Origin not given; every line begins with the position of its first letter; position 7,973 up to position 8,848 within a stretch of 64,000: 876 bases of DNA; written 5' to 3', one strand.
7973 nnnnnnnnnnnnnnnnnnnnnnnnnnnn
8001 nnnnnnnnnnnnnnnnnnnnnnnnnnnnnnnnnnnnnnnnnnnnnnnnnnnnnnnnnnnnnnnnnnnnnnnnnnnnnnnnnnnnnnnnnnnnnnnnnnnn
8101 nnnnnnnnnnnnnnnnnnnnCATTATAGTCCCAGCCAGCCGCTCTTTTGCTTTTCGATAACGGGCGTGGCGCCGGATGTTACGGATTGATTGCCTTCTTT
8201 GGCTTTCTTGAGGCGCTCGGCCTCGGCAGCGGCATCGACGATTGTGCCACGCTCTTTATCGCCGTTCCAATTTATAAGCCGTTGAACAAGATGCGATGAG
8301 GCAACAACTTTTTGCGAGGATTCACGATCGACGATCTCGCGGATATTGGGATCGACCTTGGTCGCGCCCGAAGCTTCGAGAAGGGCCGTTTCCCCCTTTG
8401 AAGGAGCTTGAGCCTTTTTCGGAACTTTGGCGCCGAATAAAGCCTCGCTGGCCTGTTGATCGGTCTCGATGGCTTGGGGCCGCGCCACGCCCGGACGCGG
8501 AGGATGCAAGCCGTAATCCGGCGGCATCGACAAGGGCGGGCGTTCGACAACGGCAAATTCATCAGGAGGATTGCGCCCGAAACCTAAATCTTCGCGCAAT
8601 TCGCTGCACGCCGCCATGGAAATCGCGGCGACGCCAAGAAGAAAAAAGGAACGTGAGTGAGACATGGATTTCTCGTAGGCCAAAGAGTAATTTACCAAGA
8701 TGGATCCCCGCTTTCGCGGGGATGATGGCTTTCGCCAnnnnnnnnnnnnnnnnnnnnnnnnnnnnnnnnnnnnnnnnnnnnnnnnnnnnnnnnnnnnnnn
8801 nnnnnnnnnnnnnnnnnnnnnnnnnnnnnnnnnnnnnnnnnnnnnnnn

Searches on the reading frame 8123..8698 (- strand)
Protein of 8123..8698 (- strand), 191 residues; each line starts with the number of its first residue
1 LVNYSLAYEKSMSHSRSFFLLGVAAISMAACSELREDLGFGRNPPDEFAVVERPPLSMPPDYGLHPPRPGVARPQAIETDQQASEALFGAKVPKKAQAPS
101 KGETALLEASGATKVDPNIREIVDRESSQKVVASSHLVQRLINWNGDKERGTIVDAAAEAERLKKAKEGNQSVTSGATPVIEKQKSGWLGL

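Call 6: search_protein_families(library=pfam, proteins=[window:8123-8698:-], max_evalue=1)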
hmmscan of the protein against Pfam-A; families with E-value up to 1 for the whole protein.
window:8123-8698:- (191 aa): 1 family
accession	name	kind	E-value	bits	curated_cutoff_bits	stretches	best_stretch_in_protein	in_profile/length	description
PF11233.13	DUF3035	-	5.4e-35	121.1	23.2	1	36-167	2-137/141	Protein of unknown function (DUF3035)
